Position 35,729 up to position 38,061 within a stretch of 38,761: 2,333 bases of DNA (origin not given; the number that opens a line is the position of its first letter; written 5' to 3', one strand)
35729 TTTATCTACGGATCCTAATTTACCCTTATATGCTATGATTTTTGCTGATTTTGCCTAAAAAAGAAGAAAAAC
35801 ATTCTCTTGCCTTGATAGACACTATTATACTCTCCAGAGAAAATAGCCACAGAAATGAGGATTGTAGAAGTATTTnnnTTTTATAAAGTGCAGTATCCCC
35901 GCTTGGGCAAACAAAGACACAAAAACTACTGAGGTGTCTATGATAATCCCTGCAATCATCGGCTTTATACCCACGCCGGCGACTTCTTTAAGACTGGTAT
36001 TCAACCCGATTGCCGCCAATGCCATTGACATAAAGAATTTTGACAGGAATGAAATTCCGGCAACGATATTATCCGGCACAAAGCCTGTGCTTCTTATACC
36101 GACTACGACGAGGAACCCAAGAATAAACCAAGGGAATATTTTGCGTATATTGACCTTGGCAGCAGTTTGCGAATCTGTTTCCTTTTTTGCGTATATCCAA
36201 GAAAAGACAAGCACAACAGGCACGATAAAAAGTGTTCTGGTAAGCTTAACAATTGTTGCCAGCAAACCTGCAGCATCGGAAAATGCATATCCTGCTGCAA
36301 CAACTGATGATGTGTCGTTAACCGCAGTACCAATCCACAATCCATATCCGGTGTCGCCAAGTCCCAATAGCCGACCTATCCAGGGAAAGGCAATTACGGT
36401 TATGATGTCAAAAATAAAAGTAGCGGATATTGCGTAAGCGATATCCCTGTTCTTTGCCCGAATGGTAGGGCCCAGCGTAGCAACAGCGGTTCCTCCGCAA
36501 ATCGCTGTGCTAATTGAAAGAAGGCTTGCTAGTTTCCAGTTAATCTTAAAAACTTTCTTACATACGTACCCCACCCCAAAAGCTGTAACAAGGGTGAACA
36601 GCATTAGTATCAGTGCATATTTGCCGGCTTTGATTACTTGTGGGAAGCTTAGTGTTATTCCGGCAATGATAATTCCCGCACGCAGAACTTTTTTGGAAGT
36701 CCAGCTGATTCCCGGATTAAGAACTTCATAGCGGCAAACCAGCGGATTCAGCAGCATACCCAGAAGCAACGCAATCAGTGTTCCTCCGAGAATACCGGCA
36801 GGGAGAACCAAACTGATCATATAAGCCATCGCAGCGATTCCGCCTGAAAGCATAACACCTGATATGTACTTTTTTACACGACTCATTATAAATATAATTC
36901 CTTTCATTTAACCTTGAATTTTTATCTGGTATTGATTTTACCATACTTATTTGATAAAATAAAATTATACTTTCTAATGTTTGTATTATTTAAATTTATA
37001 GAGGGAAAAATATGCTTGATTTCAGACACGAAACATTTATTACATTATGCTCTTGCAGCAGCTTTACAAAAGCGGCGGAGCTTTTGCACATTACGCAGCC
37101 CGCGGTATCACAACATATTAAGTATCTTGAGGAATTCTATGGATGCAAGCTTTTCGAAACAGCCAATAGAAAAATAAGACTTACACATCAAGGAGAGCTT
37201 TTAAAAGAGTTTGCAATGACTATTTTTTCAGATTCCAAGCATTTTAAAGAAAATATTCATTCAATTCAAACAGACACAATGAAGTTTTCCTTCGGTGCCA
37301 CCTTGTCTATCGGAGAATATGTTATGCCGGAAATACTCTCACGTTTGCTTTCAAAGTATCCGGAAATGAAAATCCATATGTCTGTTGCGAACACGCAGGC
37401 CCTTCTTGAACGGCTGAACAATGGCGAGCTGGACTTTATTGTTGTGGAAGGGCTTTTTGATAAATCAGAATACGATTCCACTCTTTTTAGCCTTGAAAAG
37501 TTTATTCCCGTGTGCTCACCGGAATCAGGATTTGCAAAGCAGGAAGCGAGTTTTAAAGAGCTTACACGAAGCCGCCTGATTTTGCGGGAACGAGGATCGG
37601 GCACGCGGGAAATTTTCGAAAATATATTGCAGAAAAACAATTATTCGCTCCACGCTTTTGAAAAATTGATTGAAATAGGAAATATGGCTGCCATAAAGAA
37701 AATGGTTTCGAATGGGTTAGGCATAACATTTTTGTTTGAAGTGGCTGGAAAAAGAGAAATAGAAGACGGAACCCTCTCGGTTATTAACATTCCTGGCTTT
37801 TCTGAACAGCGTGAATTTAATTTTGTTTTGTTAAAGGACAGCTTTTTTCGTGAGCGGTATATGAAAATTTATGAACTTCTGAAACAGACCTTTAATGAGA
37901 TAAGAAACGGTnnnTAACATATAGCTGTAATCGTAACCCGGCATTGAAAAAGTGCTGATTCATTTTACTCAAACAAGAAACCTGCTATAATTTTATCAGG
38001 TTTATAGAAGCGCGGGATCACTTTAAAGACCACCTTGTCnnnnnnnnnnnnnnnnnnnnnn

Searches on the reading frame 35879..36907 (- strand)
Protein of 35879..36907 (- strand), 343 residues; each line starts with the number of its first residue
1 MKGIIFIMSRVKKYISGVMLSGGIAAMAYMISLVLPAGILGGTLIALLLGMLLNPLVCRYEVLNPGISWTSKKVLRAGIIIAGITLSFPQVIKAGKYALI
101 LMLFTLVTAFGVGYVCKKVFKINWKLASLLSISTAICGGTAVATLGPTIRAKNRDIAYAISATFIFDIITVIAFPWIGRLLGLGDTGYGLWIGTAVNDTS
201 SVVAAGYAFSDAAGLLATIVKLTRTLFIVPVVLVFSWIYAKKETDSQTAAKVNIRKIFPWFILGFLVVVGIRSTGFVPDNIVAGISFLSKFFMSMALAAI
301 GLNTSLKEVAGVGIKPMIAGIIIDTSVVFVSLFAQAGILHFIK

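Call 12: search_protein_families(library=pfam, proteins=[window:35879-36907:-], max_evalue=0.001)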
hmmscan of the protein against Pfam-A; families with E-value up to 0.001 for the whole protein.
window:35879-36907:- (343 aa): 1 family
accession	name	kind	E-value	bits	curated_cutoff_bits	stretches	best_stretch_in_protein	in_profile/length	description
PF03601.19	Cons_hypoth698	-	2.1e-70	237.5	24.5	1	17-319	2-303/304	Conserved hypothetical protein 698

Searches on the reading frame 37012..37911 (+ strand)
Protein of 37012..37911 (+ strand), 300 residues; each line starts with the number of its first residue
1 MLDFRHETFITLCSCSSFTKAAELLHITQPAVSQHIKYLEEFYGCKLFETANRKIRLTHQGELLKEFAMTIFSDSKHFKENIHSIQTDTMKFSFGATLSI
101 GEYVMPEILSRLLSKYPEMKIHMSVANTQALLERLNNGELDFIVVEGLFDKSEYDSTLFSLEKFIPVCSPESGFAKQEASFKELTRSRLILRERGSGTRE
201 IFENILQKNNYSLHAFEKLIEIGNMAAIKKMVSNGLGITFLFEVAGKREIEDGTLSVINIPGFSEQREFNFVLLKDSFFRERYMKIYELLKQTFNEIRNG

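Call 12: search_protein_families(library=pfam, proteins=[window:37012-37911:+], max_evalue=0.001)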
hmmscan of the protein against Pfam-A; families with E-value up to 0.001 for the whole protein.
window:37012-37911:+ (300 aa): 3 families
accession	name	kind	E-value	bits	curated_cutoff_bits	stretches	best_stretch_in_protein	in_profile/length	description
PF03466.25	LysR_substrate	-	2.2e-35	122.4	28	1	91-292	7-206/209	LysR substrate binding domain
PF00126.33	HTH_1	-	1.3e-19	70.3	26.6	1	7-62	5-60/60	Bacterial regulatory helix-turn-helix protein, lysR family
PF12727.12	PBP_like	-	3.9e-05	23.3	27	1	173-235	72-143/193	PBP superfamily domain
